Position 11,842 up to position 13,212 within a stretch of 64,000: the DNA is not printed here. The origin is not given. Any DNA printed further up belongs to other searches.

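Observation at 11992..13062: NadA-family paralog keeps the three putative cluster cysteines but diverges at recalled substrate-site motifs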

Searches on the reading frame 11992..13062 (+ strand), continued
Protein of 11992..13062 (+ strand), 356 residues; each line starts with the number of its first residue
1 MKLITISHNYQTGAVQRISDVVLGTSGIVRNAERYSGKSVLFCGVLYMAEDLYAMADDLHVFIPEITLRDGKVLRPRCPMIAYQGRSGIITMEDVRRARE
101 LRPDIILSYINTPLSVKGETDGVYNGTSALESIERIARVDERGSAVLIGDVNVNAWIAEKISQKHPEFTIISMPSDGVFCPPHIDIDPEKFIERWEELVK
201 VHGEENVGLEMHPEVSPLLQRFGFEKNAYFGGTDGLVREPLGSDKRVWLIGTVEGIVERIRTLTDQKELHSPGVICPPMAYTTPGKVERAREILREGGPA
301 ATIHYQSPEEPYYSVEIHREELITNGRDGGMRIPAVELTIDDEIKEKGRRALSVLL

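Call 51: search_protein_families(library=pfam, proteins=[L029:668-2005:+, L029:2005-3294:+, L029:3298-4653:+, L030:177-1475:+, L025:187-891:-, L025:3355-3876:-, L025:3873-4151:-, L022:5274-5861:+, L022:4430-5191:-, L022:3318-4433:-], max_evalue=0.0001)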
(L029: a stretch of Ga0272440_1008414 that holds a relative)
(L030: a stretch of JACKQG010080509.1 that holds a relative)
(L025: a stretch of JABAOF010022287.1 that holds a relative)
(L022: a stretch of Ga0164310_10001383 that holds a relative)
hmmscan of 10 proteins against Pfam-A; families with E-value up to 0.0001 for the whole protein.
L029:668-2005:+ (445 aa): 0 families

L029:2005-3294:+ (429 aa): 1 family
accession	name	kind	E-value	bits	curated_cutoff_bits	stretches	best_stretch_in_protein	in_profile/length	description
PF01555.25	N6_N4_Mtase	-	9.6e-10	39.2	26.7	1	28-80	160-212/221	DNA methylase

L029:3298-4653:+ (451 aa): 1 family
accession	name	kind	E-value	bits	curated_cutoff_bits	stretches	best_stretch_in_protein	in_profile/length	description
PF22769.1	DCD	-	1.1e-12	48.7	27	1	179-312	1-151/153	dCTP deaminase-like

L030:177-1475:+ (432 aa): 1 family
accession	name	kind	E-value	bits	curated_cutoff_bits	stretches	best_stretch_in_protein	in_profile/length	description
PF22769.1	DCD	-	5.3e-10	40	27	1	170-301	1-150/153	dCTP deaminase-like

L025:187-891:- (234 aa): 1 family
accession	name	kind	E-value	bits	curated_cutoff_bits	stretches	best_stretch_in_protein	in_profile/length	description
PF01507.26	PAPS_reduct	-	1.3e-52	178.8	22.5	1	27-195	3-174/175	Phosphoadenosine phosphosulfate reductase domain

L025:3355-3876:- (173 aa): 1 family
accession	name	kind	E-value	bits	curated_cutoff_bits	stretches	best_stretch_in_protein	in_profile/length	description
PF13386.12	DsbD_2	-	7.2e-05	23.2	24.9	0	10-154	75-197/199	Cytochrome C biogenesis protein transmembrane region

L025:3873-4151:- (92 aa): 1 family
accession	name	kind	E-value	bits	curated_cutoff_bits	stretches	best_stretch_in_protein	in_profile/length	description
PF13386.12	DsbD_2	-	2.9e-05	24.5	24.9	1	20-84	1-60/199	Cytochrome C biogenesis protein transmembrane region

L022:5274-5861:+ (195 aa): 0 families

L022:4430-5191:- (253 aa): 1 family
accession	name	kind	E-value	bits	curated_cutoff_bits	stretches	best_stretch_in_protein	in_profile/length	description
PF01784.24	DUF34_NIF3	-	2e-51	175.5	23.4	1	9-236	1-236/256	Duf34/NIF3 (NGG1p interacting factor 3)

L022:3318-4433:- (371 aa): 3 families
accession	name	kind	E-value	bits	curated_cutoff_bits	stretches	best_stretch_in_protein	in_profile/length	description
PF02655.19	ATP-grasp_3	-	1.2e-31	110.4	23.2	1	96-261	1-160/160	ATP-grasp domain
PF15632.11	ATPgrasp_Ter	-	1.8e-08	34.7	29.1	1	162-284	4-111/131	ATP-grasp in the biosynthetic pathway with Ter operon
PF02222.28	ATP-grasp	-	6.9e-05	23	27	0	125-257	27-162/179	ATP-grasp domain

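Call 54: search_protein_families(library=ncbifam, proteins=[P0062, P0061, P0013, P0025, P0052, P0058, L025:187-891:-, L002:11086-12483:+, L010:18572-20221:+], max_evalue=0.00001)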
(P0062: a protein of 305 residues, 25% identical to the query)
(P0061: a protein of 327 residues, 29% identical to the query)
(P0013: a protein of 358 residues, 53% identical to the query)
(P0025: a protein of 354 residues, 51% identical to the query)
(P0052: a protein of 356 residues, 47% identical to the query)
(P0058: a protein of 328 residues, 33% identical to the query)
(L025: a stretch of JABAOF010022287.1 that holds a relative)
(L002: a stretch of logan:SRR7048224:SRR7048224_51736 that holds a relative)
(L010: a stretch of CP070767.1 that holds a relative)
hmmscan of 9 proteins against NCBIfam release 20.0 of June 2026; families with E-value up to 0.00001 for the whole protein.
P0062 (305 aa): 4 families
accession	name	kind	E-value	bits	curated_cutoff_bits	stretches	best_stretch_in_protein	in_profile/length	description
NF006878.0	PRK09375.1-2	equivalog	1.3e-128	428.4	294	1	6-304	4-304/306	quinolinate synthase NadA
TIGR00550.1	nadA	equivalog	6.9e-109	363.8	262.9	1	6-304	5-308/309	quinolinate synthase NadA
NF006884.0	PRK09375.2-5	equivalog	2.7e-53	181.2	691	2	19-163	85-249/426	quinolinate synthase NadA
NF006882.0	PRK09375.2-3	equivalog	3.4e-18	65.5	561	1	21-158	74-228/447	quinolinate synthase NadA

P0061 (327 aa): 4 families
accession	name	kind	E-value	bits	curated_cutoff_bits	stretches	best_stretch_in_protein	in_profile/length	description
NF006878.0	PRK09375.1-2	equivalog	8.2e-128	425.8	294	1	22-325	4-305/306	quinolinate synthase NadA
TIGR00550.1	nadA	equivalog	4.3e-106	354.6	262.9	1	23-324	5-308/309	quinolinate synthase NadA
NF006884.0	PRK09375.2-5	equivalog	3.7e-48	164.3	691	2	15-180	63-250/426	quinolinate synthase NadA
NF006882.0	PRK09375.2-3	equivalog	4.2e-16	58.6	561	1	37-192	74-247/447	quinolinate synthase NadA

P0013 (358 aa): 2 families
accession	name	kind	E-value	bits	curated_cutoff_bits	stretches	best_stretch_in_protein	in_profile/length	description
NF006878.0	PRK09375.1-2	equivalog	9.2e-25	87.3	294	1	6-292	20-276/306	quinolinate synthase NadA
TIGR00550.1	nadA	equivalog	2.7e-17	62.9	262.9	1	5-292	19-278/309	quinolinate synthase NadA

P0025 (354 aa): 2 families
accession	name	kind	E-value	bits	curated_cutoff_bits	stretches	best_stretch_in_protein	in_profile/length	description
NF006878.0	PRK09375.1-2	equivalog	9.3e-28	97.2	294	1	2-289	20-276/306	quinolinate synthase NadA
TIGR00550.1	nadA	equivalog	6.4e-21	74.8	262.9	1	2-288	20-277/309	quinolinate synthase NadA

P0052 (356 aa): 2 families
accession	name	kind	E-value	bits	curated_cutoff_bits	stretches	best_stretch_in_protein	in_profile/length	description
NF006878.0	PRK09375.1-2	equivalog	1.1e-20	74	294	1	2-287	21-276/306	quinolinate synthase NadA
TIGR00550.1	nadA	equivalog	7.3e-17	61.5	262.9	1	2-259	21-246/309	quinolinate synthase NadA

P0058 (328 aa): 2 families
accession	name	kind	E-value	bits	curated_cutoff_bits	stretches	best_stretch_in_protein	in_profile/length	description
NF006878.0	PRK09375.1-2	equivalog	9.5e-24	84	294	1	5-272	21-276/306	quinolinate synthase NadA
TIGR00550.1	nadA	equivalog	2.1e-17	63.3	262.9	1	2-287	18-290/309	quinolinate synthase NadA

L025:187-891:- (234 aa): 14 families
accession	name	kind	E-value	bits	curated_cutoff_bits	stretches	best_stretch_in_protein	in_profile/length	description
NF002537.0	PRK02090.1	equivalog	2.9e-71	239.9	154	1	6-223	22-240/244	phosphoadenylyl-sulfate reductase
TIGR00434.1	cysH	subfamily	8.7e-62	208.8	165.1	1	13-221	2-213/214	phosophoadenylyl-sulfate reductase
TIGR02055.1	APS_reductase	subfamily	1e-58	198.3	235.3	1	31-220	1-194/194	adenylylsulfate reductase, thioredoxin dependent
TIGR02057.1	PAPS_reductase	equivalog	1.3e-53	182.2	254.2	1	6-221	7-224/224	phosphoadenosine phosphosulfate reductase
TIGR00424.1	APS_reduc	equivalog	1.2e-34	119.8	553.2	1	6-222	97-324/464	5'-adenylylsulfate reductase, thioredoxin-independent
NF006327.0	PRK08557.1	equivalog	6.6e-25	87.7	366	1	10-196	164-357/415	hypothetical protein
NF010368.0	PRK13795.1-3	equivalog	5.7e-23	81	588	1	14-203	237-429/635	hypothetical protein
NF010367.0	PRK13795.1-2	equivalog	1.6e-22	79.7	456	1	11-207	229-428/584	hypothetical protein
NF010366.0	PRK13795.1-1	equivalog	6.2e-22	77.5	745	1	16-196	255-446/667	hypothetical protein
NF003587.0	PRK05253.1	subfamily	8.8e-21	74.4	195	2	11-138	15-143/301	sulfate adenylyltransferase subunit CysD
NF006351.0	PRK08576.1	equivalog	2.8e-19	69.1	290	1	22-194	235-402/436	hypothetical protein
TIGR02039.1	CysD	subfamily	5e-18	65.7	396.6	1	11-139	7-136/294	sulfate adenylyltransferase, small subunit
NF009214.0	PRK12563.1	equivalog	3.7e-15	56.2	413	2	10-143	29-163/317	sulfate adenylyltransferase subunit CysD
NF010369.0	PRK13795.1-4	equivalog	2.7e-13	49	1086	1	11-203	238-437/633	hypothetical protein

L002:11086-12483:+ (465 aa): 42 families (the best 25 are shown)
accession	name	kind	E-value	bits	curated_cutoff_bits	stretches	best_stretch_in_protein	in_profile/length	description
NF040648.1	lactal_redase_Meth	equivalog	7.6e-152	506.5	650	1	1-464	1-461/463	lactaldehyde dehydrogenase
NF047626.1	SulfactDhSafD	equivalog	1.3e-125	420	700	1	35-461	27-450/454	sulfoacetaldehyde dehydrogenase SafD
TIGR03250.1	PhnAcAld_DH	equivalog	1.7e-122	409.5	635.65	1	2-464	7-469/472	phosphonoacetaldehyde dehydrogenase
TIGR01780.1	SSADH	subfamily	2.2e-111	372.9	646.35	1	19-461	4-448/448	succinate-semialdehyde dehydrogenase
NF040869.1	G3PDH_Arch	equivalog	2.2e-106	356.5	780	1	2-463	23-489/502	NADP-dependent glyceraldehyde-3-phosphate dehydrogenase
NF008415.0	PRK11241.1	equivalog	2.5e-103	346.4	828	1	2-462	14-477/482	NADP-dependent succinate-semialdehyde dehydrogenase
NF006916.0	PRK09407.1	equivalog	3.7e-100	336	521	1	11-463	33-490/526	succinic semialdehyde dehydrogenase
TIGR01804.1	BADH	equivalog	2.7e-98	329.5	668.6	1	2-461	1-467/467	betaine-aldehyde dehydrogenase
NF010000.0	PRK13473.1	subfamily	2.9e-98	329.5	615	1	1-463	5-470/475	aminobutyraldehyde dehydrogenase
NF006915.0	PRK09406.1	equivalog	6.5e-98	328.6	730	1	32-463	21-454/457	NADP-dependent succinic semialdehyde dehydrogenase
NF007497.0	PRK10090.1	equivalog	7.2e-95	318.5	500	1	1-460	9-472/480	aldehyde dehydrogenase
TIGR02299.1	HpaE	equivalog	9e-94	314.8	638.35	1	2-464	4-475/488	5-carboxymethyl-2-hydroxymuconate semialdehyde dehydrogenase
NF042993.1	AlphKGSA_gudD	equivalog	3e-93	313.2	770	1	2-463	7-478/481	alpha-ketoglutaric semialdehyde dehydrogenase GucD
NF009725.0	PRK13252.1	equivalog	1.1e-92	311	593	1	2-463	10-477/488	betaine-aldehyde dehydrogenase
NF052305.1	DioxValDhHalo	equivalog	1.9e-90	304.1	750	1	2-461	8-477/483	2,5-dioxovalerate dehydrogenase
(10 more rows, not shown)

L010:18572-20221:+ (549 aa): 23 families
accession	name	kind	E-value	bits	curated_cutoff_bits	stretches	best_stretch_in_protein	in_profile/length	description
NF040770.1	hetero_SS_HdrA2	exception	1.9e-57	194.9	1100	1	16-149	641-774/777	CoB-CoM heterodisulfide reductase HdrA2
NF045873.1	F420_non_VhuD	exception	9e-42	142.3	215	1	22-152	1-131/132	F420-non-reducing hydrogenase iron-sulfur subunit VhuD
NF004898.0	PRK06259.1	equivalog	1.4e-38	132.8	385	1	178-523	133-469/488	fumarate reductase (CoM/CoB) subunit TfrB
NF045670.1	quin_L_LdhH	equivalog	6.5e-30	104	800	1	296-521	465-689/706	L-lactate dehydrogenase (quinone) large subunit LdhH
NF008369.0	PRK11168.1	equivalog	1.9e-20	73.1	278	1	294-520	163-383/401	anaerobic glycerol-3-phosphate dehydrogenase subunit C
NF041891.1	hdrA_Methbact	equivalog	5.8e-17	61.2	1300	1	22-145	643-760/762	ferredoxin:CoB-CoM heterodisulfide reductase subunit HdrA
NF045724.1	ferredox_TmcB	equivalog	7.1e-16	57.8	735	1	180-518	42-405/430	electron transfer complex ferredoxin TmcB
NF045663.1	diclust_near_Sec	equivalog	3.8e-15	55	530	1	181-513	309-614/759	pyridine nucleotide-disulfide oxidoreductase/dicluster-binding protein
NF045796.1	DsrK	equivalog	5.3e-14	51.7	400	1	400-497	293-386/453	sulfate reduction electron transfer complex DsrMKJOP subunit DsrK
NF008434.0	PRK11274.1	equivalog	4.4e-13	48.9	333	1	323-523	184-394/409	glycolate oxidase subunit GlcF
NF041890.1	hdrC_Methbact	equivalog_domain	4.5e-13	49.2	270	1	174-241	24-89/192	ferredoxin:CoB-CoM heterodisulfide reductase subunit HdrC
TIGR03290.1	CoB_CoM_SS_C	equivalog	6.4e-13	48.9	160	1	181-259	4-81/144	CoB--CoM heterodisulfide reductase subunit C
NF038018.1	qmoC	equivalog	2.1e-11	43.9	300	1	170-250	7-88/360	quinone-interacting membrane-bound oxidoreductase complex subunit QmoC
NF045711.1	sulf_resp_HmcF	equivalog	1.4e-09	37.3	750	1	222-514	115-422/457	sulfate respiration complex iron-sulfur protein HmcF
TIGR03379.1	glycerol3P_GlpC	equivalog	4.3e-09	35.6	279.9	1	319-520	174-380/397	anaerobic glycerol-3-phosphate dehydrogenase subunit GlpC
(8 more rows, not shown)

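Call 56: search_protein_representatives(protein=window:11992-13062:+)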
Query: 356 residues. Proteins with E-value up to 0.001 (for the whole library): 225; up to 1e-10: 27; up to 1e-30: 12. The best 150 are listed.
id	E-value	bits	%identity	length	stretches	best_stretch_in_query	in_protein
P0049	1.3e-105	369.5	49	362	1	3-354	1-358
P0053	2.6e-89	315.9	48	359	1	3-356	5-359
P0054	2.3e-82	293.1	46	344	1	5-355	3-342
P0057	7.1e-49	182.9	34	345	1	5-350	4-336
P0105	6.9e-45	169.8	35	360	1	5-355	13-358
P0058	1.4e-44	168.8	35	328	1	3-329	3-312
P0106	1.7e-43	165.2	33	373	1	2-355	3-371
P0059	4.6e-43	163.8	32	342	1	6-353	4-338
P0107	9.4e-40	152.9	37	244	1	119-352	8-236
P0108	5.0e-39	150.5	32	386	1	4-356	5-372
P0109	2.6e-37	144.9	35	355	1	7-351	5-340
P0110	2.7e-31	125.1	54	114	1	3-112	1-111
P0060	4.7e-30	121.0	38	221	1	2-217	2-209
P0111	4.9e-27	111.1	39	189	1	179-352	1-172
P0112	4.4e-14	68.5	31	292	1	1-290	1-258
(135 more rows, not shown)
